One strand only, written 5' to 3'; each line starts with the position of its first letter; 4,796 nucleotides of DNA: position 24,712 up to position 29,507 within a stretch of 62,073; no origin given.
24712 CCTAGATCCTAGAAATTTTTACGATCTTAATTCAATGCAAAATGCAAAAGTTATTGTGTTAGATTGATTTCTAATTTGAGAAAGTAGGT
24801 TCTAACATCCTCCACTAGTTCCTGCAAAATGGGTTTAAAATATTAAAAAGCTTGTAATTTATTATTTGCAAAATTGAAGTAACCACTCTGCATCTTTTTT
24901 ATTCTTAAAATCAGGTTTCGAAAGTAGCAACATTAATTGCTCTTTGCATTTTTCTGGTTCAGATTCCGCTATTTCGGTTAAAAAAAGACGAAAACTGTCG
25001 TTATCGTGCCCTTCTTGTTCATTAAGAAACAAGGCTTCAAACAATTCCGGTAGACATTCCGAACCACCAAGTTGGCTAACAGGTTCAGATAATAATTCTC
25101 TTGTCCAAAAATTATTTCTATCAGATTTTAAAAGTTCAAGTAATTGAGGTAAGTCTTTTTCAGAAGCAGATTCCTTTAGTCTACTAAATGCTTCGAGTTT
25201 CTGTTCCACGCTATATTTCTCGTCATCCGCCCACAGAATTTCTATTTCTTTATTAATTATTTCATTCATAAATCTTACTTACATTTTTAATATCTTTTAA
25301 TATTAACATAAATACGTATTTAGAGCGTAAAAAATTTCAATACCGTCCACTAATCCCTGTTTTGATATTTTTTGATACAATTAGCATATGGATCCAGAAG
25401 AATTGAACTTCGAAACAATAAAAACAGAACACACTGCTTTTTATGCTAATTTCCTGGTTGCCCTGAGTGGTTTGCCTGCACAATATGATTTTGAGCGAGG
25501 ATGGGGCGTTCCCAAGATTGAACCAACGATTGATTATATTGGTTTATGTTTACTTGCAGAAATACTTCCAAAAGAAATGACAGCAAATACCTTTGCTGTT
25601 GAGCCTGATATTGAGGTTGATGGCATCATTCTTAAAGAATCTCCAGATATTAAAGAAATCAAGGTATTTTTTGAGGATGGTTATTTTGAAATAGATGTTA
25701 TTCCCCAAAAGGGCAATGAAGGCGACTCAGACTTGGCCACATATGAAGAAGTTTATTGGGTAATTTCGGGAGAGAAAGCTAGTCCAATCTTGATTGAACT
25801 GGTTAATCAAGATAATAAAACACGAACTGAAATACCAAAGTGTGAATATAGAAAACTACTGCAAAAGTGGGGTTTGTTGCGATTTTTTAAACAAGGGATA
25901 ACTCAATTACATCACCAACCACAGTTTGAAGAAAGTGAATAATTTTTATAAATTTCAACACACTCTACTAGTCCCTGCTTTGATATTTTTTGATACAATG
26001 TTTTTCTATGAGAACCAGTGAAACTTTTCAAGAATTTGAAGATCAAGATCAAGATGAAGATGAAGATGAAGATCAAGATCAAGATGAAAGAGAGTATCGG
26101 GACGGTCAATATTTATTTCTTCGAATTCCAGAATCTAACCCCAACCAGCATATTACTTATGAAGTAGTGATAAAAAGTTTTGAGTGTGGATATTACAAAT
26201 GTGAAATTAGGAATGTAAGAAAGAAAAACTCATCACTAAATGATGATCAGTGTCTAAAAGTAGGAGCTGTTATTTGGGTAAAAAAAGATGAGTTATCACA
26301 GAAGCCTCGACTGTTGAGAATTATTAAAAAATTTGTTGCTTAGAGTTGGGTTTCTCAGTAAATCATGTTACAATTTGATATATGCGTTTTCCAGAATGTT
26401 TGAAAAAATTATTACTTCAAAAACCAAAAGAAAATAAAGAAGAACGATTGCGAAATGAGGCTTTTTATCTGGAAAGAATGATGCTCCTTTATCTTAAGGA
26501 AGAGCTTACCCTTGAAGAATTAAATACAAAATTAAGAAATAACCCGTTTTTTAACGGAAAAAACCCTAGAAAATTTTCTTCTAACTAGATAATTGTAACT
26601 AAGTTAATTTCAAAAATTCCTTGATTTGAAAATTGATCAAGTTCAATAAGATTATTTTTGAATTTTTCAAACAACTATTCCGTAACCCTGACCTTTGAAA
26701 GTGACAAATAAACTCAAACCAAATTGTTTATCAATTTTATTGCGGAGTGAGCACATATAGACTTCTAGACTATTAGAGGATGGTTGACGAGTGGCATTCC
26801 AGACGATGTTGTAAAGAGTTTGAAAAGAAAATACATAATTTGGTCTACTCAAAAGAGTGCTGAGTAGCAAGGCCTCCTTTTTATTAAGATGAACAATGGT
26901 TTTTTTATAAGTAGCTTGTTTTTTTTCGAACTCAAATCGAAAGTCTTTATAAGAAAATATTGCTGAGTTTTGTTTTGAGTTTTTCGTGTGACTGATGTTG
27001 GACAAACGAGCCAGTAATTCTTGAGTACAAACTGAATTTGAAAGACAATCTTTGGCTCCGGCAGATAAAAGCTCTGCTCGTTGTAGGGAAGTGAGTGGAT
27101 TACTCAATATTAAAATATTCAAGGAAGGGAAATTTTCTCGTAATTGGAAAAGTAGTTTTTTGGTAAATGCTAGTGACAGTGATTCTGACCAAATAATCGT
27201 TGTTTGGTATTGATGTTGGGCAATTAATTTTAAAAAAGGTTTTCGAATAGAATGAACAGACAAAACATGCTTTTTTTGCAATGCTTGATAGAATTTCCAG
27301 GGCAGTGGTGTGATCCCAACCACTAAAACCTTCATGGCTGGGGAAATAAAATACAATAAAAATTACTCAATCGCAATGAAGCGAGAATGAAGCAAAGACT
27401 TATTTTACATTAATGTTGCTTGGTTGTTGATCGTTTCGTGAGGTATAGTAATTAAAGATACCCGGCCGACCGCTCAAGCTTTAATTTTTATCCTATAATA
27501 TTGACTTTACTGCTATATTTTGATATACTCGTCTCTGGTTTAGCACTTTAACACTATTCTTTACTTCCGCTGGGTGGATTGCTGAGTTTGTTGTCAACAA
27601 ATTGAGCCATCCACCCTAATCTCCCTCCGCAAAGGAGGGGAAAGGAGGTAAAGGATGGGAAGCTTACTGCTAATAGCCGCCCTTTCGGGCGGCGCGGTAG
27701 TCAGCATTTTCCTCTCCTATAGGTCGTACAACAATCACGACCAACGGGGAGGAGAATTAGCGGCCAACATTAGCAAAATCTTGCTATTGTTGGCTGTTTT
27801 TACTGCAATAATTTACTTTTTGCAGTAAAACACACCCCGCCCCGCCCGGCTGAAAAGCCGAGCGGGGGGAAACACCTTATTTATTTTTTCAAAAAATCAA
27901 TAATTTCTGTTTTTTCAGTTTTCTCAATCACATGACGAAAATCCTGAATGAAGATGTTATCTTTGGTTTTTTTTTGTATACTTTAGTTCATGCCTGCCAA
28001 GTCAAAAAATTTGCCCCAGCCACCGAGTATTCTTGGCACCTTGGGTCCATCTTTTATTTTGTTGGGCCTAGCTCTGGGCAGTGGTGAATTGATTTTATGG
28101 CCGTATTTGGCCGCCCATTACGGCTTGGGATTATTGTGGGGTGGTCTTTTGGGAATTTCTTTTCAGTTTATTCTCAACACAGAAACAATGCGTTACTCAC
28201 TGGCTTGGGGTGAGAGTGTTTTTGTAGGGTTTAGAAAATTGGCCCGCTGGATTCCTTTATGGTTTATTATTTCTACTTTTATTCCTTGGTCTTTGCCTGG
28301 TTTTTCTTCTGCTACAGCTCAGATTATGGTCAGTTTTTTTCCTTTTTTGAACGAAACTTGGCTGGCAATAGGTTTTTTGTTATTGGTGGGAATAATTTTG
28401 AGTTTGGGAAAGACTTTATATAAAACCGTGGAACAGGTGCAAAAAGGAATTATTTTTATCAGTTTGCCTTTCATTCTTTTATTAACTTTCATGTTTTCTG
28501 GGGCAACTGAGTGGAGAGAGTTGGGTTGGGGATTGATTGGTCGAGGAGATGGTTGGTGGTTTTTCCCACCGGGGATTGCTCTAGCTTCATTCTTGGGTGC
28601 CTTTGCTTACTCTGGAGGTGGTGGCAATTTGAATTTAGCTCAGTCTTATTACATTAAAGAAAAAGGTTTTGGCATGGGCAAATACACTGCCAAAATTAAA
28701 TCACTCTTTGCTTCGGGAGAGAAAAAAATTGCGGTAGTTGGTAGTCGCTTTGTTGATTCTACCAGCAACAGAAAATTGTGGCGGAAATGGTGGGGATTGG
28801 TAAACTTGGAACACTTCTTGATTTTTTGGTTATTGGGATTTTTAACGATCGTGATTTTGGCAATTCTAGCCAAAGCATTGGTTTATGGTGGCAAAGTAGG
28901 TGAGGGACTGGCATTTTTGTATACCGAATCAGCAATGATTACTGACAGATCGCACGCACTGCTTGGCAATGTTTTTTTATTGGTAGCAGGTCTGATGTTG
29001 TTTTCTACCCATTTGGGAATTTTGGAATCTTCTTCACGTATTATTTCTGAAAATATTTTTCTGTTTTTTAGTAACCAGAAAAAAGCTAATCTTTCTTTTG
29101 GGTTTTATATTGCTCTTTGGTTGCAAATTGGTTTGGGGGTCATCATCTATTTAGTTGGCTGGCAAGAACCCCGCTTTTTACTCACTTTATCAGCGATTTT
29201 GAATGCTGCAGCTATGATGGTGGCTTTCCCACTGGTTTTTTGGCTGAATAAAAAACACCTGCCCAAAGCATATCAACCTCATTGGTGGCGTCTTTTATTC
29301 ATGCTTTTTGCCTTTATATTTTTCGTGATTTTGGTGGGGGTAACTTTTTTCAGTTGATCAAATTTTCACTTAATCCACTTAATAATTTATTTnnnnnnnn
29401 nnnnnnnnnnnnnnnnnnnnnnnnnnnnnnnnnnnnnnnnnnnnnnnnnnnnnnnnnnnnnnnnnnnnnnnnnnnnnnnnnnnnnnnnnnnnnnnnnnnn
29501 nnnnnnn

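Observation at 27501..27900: Hidden 57-codon two-TM ORF with perfect SD inside about 300 nt of consecutive stable hairpins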

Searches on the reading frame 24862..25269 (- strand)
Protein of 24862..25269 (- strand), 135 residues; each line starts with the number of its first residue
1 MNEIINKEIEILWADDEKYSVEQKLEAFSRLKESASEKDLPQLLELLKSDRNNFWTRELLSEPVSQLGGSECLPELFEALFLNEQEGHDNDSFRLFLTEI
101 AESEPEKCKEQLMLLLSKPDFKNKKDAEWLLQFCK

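Call 8: search_protein_families(library=pfam, proteins=[window:24862-25269:-], max_evalue=0.1)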
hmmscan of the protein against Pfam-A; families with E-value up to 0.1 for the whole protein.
window:24862-25269:- (135 aa): 1 family
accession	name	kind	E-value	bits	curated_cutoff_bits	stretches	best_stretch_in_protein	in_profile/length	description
PF07575.19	Nucleopor_Nup85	-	0.027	13.6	22.1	0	104-135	377-408/557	Nup85 Nucleoporin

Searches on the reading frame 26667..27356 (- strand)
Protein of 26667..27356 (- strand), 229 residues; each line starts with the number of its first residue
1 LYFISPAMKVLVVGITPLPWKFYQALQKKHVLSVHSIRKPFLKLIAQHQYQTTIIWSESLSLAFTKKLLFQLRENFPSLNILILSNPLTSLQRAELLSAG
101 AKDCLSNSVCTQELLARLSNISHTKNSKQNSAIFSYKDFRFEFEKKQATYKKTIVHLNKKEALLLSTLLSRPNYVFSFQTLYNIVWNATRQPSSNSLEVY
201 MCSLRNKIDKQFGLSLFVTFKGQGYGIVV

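Call 8: search_protein_families(library=pfam, proteins=[window:26667-27356:-], max_evalue=0.1)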
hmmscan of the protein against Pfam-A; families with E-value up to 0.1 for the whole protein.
window:26667-27356:- (229 aa): 2 families
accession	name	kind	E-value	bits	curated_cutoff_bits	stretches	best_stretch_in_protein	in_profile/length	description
PF00486.34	Trans_reg_C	-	2.4e-15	56.8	26.2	1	155-225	4-75/77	Transcriptional regulatory protein, C terminal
PF00072.30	Response_reg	-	0.022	15.4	30.2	1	68-118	60-110/111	Response regulator receiver domain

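Call 37: search_protein_families(library=ncbifam, proteins=[window:26667-27353:-], max_evalue=0.1)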
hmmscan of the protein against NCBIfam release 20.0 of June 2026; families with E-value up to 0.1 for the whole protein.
window:26667-27353:- (228 aa): 34 families (the best 25 are shown)
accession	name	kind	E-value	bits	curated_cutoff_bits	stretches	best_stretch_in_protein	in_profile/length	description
TIGR01387.1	cztR_silR_copR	subfamily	3.7e-17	62.7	279.2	1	40-225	34-217/218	heavy metal response regulator transcription factor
NF007928.2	PRK10643.1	equivalog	4e-17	62.6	330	1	43-224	39-214/216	two-component system response regulator PmrA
NF041734.1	resp_reg_RppA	equivalog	2.4e-16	59.8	250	1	66-226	63-227/229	two-component system response regulator RppA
NF008296.0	PRK11083.1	equivalog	5.6e-15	55.4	273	1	70-226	68-225/228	two-component system response regulator CreB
NF045914.1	RespRegNblR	equivalog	1.9e-14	53.8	300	1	54-224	55-223/228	response regulator transcription factor NblR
NF008078.0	PRK10816.1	equivalog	2.6e-14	53.3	336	1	67-225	62-219/223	two-component system response regulator PhoP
TIGR02154.1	PhoB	equivalog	5.3e-14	52.1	296.2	1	72-225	71-224/226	phosphate regulon transcriptional regulator PhoB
NF053854.1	RespRegPhoBBctds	equivalog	8.2e-14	51.5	270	1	80-225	74-223/225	two-component system response regulator PhoB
NF007820.0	PRK10529.1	equivalog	1.4e-13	50.8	325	1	74-224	69-221/225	two-component system response regulator KdpE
NF045991.1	RespRegCtrARhodob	equivalog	4.2e-12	46.3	350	1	67-224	62-219/224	response regulator transcription factor CtrA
NF040689.1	MtrAB_MtrA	equivalog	8e-12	45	300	1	90-224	82-216/219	MtrAB system response regulator MtrA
NF008034.0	PRK10766.1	equivalog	1e-11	44.8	275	1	78-224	74-224/231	two-component system response regulator TorR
NF045944.1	ResRegRpaBCyano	equivalog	2.1e-11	43.6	330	1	78-225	69-226/229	response regulator transcription factor RpaB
NF007346.1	PRK09836.1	equivalog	6.5e-11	42.4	420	1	71-225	66-220/227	copper/silver response regulator transcription factor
NF051850.1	RespRegRprY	equivalog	5.8e-10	39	370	1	73-227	72-227/234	response regulator transcription factor RprY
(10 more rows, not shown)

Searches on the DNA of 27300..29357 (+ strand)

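Call 3: search_rna_families(source=window, start=27300, end=28100, threshold=evalue, max_evalue=10, show_alignments=3)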
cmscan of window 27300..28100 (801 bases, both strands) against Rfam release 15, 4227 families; matches with E-value up to 10: 10.
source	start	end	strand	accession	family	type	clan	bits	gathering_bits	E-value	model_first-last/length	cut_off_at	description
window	27822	27933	-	RF02905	sRNA41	Gene; sRNA;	-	25.8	45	0.066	1-113/113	no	Archaeal Small RNA 41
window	27578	27717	+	RF00062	HgcC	Gene;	-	23.1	50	0.0046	1-130/130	no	HgcC family RNA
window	27926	27978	+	RF02054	STnc420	Gene; sRNA;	-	19.2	70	0.7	1-58/58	no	Salmonella enterica sRNA STnc420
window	27837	27970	-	RF01822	RsaJ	Gene; sRNA;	-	18.9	100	0.048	1-287/287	no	RNA Staph. aureus A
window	27869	27938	+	RF02030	tp2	Gene; sRNA;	-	18.4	50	4.3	1-114/114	no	tp2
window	27842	27865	+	RF01519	CC0196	Gene; sRNA;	-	16.2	35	0.61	33-56/58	no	Caulobacter sRNA CC0196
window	27840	27864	-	RF01322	CRISPR-DR9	Gene; CRISPR;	-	15.3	45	3.2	5-29/37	no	CRISPR RNA direct repeat element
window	27748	27807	+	RF03598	MIR6024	Gene; miRNA;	-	14.7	72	8.8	1-99/99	no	MIR6024 microRNA precursor family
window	27871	28000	-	RF02515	AfaR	Gene; sRNA;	-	14.6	100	7.9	1-234/234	no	AfaR small RNA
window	27843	27867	+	RF01322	CRISPR-DR9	Gene; CRISPR;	-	14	45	7.7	5-29/37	no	CRISPR RNA direct repeat element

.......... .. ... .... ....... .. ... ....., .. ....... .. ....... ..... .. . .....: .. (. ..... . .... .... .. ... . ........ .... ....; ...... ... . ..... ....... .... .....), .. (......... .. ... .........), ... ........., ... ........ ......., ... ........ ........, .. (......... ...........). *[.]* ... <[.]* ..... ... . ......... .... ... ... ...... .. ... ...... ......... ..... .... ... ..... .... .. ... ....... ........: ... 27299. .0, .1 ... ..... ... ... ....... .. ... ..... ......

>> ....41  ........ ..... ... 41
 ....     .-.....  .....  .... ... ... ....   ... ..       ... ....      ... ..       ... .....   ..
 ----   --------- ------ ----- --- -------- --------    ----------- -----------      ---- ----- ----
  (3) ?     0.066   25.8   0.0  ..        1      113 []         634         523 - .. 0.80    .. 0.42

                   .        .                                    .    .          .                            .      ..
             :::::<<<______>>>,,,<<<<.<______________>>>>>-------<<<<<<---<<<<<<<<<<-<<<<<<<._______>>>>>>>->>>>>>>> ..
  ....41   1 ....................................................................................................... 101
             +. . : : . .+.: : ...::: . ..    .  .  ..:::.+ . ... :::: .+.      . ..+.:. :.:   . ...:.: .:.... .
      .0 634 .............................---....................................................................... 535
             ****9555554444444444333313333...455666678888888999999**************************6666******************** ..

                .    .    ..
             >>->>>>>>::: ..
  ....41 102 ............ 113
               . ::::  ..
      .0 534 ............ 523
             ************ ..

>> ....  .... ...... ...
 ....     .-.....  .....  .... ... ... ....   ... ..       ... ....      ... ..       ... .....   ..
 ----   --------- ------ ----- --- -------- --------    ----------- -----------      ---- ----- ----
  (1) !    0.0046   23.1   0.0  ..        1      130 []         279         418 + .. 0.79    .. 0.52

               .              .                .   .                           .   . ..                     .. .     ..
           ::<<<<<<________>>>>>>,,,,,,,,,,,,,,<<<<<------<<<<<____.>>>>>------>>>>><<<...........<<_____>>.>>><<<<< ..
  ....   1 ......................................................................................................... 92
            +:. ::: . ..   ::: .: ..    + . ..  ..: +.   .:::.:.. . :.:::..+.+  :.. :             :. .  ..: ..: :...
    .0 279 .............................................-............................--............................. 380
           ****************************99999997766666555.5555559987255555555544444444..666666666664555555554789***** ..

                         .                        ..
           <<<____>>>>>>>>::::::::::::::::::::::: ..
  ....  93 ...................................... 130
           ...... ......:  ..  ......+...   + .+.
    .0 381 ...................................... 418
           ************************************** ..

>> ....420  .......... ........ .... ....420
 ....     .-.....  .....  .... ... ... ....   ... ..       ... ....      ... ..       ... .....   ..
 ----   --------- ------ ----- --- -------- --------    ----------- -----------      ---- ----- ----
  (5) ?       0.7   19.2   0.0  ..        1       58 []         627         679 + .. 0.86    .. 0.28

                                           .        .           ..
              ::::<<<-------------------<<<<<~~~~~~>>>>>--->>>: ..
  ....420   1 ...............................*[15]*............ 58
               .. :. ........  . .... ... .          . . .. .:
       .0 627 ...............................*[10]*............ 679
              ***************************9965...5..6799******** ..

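Call 32: search_dna_similar(query=window:27476-27915:+, collection=phages, mode=distant, max_evalue=1)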
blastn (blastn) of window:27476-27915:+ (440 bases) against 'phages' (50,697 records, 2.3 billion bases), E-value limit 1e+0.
Records with a match: 4; places in all: 4; records where one place covers at least 80% of the query: 0.
Best place of each record, by identity: 90-95% 1; 80-90% 3.
By first word of the organism name: Aeromonas 3; Bacteriophage 1.
By host as written in the record: Aeromonas hydrophila 2; Aeromonas sp. 1; - 1.
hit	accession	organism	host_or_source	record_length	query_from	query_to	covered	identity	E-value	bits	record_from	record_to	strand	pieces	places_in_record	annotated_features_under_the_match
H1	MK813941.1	Aeromonas phage 4L372XY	Aeromonas hydrophila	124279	400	440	9%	83.7%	4e-1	41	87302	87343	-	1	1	4L372XY_151: putative DNA ligase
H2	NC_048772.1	Aeromonas phage 4L372XY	Aeromonas hydrophila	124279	400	440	9%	83.7%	4e-1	41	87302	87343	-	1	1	4L372XY_151: putative DNA ligase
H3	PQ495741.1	Aeromonas phage PhAER-4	Aeromonas sp.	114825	400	440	9%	83.7%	4e-1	41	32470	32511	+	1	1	lig: DNA ligase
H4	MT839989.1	Bacteriophage sp.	human fecal samples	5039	410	439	7%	90.0%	4e-1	42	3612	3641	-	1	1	record has no annotation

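Call 33: search_dna_similar(query=window:27476-27915:+, collection=plasmids, mode=distant, max_evalue=1)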
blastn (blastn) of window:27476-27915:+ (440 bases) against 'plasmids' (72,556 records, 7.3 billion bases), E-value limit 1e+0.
Records with a match: 8; places in all: 10; records where one place covers at least 80% of the query: 0.
Best place of each record, by identity: >=99% 1; 95-99% 1; 90-95% 5; 80-90% 1.
By first word of the organism name: Acinetobacter 5; Klebsiella 1; Fusobacterium 1; Bacillus 1.
By predicted mobility (MOB-suite, as given by PLSDB): mobilizable 5; non-mobilizable 2; conjugative 1.
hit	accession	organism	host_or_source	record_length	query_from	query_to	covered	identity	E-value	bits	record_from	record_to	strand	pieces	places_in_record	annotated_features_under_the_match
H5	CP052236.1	Klebsiella pneumoniae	Homo sapiens,blood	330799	392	426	8%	86.8%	1e-1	46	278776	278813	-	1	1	none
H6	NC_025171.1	Acinetobacter sp. M131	-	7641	403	430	6%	92.9%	4e-1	43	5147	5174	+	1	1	mobilization protein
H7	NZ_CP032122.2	Acinetobacter lwoffii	cell culture,permafrost, Kolyma lowland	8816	403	430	6%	92.9%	4e-1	43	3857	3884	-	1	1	hypothetical protein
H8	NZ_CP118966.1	Acinetobacter lwoffii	Type strain bacterial culture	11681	403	430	6%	92.9%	4e-1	43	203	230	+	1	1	hypothetical protein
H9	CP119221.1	Acinetobacter soli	Homo sapiens,blood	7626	403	430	6%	92.9%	4e-1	43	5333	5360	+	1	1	mobilization protein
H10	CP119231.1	Acinetobacter soli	Homo sapiens,blood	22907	403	430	6%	92.9%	4e-1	43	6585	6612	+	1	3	mobilization protein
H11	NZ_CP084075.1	Fusobacterium vincentii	-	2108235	403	429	6%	96.3%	1e-1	46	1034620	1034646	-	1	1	none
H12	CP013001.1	Bacillus thuringiensis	soil sample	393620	333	355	5%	100.0%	4e-1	43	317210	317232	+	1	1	none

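Call 70: search_rna_families(sources=[L001, L002, L003, L004, L005, L006, L007, L008, L009, L010, L011, L012, L013, L014, L015, L016, L017, L018, L019, L020], threshold=gathering)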
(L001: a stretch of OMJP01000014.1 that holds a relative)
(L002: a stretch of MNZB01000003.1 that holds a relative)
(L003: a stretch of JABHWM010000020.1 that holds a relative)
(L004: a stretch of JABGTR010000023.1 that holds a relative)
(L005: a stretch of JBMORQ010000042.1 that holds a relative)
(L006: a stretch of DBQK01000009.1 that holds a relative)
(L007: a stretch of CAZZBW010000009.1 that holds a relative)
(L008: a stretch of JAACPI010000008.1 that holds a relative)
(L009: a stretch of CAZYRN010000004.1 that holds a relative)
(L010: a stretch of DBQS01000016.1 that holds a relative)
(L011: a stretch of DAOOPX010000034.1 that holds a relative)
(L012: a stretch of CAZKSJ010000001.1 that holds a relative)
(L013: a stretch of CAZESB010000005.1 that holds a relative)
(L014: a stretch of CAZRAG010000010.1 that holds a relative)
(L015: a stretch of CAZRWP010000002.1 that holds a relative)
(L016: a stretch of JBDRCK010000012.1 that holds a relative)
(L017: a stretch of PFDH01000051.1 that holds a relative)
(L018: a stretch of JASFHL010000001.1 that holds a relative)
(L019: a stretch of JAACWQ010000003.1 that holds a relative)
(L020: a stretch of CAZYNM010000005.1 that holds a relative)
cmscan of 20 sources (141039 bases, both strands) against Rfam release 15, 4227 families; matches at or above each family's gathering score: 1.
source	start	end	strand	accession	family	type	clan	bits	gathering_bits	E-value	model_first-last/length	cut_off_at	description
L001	719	789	+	RF00005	tRNA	Gene; tRNA;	CL00001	58.9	29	8e-10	1-71/71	no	tRNA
